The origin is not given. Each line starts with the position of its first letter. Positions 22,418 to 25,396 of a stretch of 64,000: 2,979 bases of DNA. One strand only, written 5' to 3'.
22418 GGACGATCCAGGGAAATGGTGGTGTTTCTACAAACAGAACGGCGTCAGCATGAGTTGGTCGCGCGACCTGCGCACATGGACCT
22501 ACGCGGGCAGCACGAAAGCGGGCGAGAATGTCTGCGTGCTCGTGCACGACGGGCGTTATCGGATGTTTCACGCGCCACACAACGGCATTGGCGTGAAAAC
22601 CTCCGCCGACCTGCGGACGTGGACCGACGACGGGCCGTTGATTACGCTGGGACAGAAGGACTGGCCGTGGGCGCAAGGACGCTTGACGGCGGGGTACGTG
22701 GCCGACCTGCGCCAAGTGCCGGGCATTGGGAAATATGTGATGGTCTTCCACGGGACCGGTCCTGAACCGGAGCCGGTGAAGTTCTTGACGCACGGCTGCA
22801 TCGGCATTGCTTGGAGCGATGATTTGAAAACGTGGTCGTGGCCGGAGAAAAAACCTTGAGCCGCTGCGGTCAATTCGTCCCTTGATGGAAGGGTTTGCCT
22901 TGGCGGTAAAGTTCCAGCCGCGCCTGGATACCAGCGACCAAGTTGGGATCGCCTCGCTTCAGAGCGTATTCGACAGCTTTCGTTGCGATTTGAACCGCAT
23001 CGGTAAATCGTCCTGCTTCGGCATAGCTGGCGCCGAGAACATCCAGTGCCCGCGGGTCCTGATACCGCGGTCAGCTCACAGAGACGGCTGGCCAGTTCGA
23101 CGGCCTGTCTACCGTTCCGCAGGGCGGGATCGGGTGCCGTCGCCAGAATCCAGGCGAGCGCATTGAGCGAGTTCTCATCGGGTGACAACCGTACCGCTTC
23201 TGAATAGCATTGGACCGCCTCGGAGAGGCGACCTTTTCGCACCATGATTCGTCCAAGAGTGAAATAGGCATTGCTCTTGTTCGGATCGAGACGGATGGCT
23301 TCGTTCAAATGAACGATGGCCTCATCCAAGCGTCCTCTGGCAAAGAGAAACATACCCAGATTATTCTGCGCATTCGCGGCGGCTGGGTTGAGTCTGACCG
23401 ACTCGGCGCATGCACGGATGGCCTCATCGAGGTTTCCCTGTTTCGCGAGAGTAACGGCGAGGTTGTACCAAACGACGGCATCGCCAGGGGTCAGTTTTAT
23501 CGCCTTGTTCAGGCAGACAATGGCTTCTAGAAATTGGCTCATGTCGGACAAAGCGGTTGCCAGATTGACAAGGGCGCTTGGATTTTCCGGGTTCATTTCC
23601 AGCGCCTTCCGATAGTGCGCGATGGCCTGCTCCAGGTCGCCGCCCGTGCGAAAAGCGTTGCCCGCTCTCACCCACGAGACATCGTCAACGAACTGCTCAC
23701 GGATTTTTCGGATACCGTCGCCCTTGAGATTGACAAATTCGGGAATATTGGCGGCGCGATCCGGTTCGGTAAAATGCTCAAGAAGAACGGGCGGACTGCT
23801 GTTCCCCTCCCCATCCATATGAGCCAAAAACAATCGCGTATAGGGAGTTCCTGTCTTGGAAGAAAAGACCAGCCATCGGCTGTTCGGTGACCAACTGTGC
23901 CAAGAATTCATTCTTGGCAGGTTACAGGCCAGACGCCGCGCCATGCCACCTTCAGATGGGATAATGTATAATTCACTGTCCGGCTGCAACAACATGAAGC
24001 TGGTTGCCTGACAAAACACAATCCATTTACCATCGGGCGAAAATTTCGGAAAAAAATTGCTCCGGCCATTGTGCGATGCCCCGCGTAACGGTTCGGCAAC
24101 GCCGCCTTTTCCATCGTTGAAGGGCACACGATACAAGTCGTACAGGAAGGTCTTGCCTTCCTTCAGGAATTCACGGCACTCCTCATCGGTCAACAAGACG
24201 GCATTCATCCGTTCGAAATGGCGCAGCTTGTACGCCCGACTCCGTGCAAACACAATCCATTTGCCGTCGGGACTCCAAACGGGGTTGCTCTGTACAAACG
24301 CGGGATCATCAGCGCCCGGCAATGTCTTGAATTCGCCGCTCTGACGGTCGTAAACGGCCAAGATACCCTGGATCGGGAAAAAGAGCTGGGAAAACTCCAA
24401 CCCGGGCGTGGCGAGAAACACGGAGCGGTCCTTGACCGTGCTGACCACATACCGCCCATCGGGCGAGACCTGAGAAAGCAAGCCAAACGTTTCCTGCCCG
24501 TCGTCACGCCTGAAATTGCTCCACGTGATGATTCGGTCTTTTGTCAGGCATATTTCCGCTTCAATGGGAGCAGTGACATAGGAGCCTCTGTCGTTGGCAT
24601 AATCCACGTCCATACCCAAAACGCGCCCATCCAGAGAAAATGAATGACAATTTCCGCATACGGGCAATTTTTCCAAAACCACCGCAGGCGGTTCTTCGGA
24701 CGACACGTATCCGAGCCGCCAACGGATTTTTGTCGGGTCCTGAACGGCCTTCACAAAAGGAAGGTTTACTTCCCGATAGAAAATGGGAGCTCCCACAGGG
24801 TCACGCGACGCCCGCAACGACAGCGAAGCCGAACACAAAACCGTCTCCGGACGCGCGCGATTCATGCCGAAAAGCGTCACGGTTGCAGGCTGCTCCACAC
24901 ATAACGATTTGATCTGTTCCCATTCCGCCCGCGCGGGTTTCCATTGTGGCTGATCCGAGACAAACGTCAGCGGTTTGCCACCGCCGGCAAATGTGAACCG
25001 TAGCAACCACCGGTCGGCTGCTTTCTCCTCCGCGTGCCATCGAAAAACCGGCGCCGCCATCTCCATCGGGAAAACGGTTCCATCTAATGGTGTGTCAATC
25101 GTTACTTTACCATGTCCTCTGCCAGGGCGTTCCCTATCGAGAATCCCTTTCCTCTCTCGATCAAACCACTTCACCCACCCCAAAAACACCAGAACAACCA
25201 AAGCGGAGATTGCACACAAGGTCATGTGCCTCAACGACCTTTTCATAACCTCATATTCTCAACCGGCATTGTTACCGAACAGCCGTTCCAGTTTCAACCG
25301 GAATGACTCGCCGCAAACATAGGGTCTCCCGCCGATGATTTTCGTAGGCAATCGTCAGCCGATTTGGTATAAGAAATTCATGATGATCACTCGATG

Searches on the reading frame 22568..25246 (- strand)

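Call 80: search_protein_families(library=pfam, proteins=[window:22568-25246:-], max_evalue=0.00001)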
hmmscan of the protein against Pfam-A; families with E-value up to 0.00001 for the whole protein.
window:22568-25246:- (892 aa): 23 families
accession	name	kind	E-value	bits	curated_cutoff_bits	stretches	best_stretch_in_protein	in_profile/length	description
PF13414.12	TPR_11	-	1e-38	131.2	26.8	3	529-566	1-38/42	TPR repeat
PF00515.34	TPR_1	-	5.6e-38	127.7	27.8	3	624-656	1-33/34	Tetratricopeptide repeat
PF07719.23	TPR_2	-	7.5e-37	122.8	27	2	591-622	2-33/34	Tetratricopeptide repeat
PF13181.12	TPR_8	-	2e-30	102.8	25.7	0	524-555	3-34/34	Tetratricopeptide repeat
PF13431.12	TPR_17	-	5.4e-29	98.5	24.4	1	578-610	1-33/34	Tetratricopeptide repeat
PF13432.12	TPR_16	-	1.3e-27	96.3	32.7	3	594-656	1-63/65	Tetratricopeptide repeat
PF14559.12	TPR_19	-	4e-24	85.2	25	2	634-698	1-66/68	Tetratricopeptide repeat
PF13428.12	TPR_14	-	1.2e-22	78.5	23.5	0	524-564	3-43/44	Tetratricopeptide repeat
PF13424.12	TPR_12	-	2.4e-22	79.4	30.1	1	623-688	2-75/77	Tetratricopeptide repeat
PF07676.18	PD40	-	2.5e-18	66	20.9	0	321-338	13-30/38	WD40-like Beta Propeller Repeat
PF23914.1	TPR_CcmH_CycH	-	6.3e-15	55.8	42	1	516-617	44-148/158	Cytochrome c-type biogenesis protein H TPR domain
PF12895.13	ANAPC3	-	1.3e-11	45.1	27.2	1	538-612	5-78/82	Anaphase-promoting complex, cyclosome, subunit 3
PF13174.12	TPR_6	-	4.1e-11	43.2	26.3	0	526-554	4-32/33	Tetratricopeptide repeat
PF13176.12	TPR_7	-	2.5e-10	40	27.9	0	525-556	2-35/36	Tetratricopeptide repeat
PF24575.1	TPR_Slam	-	4.8e-10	40.2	35.2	0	531-572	56-97/104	Surface lipoprotein assembly modifier, N-terminal TPR repeats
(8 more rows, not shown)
